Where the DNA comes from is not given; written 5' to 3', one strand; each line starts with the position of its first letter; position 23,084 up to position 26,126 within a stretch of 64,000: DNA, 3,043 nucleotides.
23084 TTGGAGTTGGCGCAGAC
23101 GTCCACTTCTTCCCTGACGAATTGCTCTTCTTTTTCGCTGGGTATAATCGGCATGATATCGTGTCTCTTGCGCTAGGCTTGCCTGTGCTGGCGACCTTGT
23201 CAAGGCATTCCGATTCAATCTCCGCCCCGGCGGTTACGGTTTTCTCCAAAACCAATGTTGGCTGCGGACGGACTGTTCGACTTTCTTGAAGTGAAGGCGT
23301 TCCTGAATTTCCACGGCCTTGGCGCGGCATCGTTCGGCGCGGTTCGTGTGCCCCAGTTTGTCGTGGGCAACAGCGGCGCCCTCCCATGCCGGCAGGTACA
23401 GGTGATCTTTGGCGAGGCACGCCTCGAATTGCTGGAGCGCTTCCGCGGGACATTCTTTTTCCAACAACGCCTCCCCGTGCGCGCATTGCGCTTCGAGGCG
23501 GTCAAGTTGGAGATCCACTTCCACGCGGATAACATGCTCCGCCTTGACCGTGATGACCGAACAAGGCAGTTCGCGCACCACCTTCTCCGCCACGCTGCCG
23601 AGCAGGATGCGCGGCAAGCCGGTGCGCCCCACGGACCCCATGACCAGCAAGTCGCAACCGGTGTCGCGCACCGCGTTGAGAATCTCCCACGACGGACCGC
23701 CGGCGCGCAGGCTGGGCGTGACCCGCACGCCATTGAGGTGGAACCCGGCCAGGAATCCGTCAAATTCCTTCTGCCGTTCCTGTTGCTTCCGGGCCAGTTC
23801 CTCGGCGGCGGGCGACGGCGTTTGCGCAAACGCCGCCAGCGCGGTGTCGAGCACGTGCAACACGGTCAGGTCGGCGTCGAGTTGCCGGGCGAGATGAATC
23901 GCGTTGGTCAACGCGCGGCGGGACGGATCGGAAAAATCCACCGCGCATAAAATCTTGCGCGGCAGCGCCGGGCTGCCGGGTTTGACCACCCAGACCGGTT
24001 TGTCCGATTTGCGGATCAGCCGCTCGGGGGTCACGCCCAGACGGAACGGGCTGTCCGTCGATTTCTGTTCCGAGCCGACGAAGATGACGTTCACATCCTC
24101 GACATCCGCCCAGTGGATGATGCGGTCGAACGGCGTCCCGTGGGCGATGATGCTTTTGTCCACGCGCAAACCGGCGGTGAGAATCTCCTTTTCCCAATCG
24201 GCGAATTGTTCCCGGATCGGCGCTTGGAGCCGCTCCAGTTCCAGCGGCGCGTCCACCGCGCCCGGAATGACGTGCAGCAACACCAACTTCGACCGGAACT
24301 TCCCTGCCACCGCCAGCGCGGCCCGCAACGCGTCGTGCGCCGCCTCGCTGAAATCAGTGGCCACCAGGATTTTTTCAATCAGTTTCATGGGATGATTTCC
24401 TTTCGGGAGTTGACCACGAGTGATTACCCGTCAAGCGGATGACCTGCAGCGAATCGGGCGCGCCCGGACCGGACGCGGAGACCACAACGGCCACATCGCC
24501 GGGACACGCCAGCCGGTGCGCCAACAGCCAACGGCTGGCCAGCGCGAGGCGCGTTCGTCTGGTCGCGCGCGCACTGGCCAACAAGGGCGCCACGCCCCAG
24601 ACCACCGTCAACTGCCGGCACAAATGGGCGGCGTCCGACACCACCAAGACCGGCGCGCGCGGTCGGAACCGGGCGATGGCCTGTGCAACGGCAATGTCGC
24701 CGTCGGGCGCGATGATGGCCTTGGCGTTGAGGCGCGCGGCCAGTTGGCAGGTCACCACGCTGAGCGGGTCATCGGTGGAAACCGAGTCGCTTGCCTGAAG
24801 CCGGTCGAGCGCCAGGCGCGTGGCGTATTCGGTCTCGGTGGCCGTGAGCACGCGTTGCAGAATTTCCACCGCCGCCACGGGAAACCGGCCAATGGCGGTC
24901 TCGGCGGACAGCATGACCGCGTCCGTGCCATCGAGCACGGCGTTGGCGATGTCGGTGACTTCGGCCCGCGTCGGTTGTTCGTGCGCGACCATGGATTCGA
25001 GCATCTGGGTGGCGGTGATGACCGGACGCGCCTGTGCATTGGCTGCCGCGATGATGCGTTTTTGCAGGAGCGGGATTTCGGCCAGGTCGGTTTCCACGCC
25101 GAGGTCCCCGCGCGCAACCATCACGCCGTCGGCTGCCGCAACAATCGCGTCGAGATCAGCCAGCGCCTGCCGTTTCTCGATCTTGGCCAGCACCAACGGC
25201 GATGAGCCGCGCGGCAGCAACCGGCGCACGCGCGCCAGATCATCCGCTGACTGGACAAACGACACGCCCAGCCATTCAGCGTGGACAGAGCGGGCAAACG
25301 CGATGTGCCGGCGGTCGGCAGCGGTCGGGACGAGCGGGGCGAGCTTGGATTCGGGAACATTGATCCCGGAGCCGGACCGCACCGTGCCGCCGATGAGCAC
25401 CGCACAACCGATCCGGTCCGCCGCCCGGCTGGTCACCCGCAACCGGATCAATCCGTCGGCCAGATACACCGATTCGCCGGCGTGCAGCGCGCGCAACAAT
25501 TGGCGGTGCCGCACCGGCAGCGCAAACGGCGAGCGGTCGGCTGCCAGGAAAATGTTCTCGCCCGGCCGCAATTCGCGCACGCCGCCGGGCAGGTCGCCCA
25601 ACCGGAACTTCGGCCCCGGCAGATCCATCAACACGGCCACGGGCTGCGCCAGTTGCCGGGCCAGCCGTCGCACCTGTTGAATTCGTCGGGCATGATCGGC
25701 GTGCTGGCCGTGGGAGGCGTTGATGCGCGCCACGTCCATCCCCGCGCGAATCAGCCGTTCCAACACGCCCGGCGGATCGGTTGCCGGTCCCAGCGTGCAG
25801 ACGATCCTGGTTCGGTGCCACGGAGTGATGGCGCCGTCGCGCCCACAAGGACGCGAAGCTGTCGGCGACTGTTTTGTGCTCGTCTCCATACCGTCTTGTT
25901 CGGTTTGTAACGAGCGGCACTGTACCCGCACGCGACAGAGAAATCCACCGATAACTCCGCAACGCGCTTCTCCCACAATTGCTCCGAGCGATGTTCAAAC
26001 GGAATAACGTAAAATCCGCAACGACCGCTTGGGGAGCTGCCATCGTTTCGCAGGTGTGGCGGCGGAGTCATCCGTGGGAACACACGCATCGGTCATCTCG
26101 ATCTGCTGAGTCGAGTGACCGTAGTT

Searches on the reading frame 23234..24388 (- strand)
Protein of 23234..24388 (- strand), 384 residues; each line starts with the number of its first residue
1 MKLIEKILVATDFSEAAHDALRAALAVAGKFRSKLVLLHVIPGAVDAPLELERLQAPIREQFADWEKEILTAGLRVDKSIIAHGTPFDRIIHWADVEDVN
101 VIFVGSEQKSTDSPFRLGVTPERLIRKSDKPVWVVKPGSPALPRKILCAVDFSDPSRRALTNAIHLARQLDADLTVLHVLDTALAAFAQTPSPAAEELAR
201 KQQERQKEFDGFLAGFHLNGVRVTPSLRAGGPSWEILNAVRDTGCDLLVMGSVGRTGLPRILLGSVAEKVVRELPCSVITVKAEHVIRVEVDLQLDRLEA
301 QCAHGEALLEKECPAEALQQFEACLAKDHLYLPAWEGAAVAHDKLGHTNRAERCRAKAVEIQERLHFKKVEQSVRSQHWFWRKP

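Call 38: search_protein_families(library=pfam, proteins=[window:23234-24388:-], max_evalue=0.00001)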
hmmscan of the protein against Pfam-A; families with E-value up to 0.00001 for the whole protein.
window:23234-24388:- (384 aa): 1 family
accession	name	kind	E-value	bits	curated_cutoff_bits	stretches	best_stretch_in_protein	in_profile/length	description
PF00582.32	Usp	-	1.6e-58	197.7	24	2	144-282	3-141/141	Universal stress protein family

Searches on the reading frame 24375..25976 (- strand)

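Call 38: search_protein_families(library=pfam, proteins=[window:24375-25976:-], max_evalue=0.00001)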
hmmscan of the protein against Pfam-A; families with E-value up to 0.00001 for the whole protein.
window:24375-25976:- (533 aa): 2 families
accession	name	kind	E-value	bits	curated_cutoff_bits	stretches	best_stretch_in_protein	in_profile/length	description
PF00224.27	PK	-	1.6e-90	304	30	1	54-370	2-328/328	Pyruvate kinase, barrel domain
PF02887.21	PK_C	-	1.8e-15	57.5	28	1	407-513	5-111/114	Pyruvate kinase, alpha/beta domain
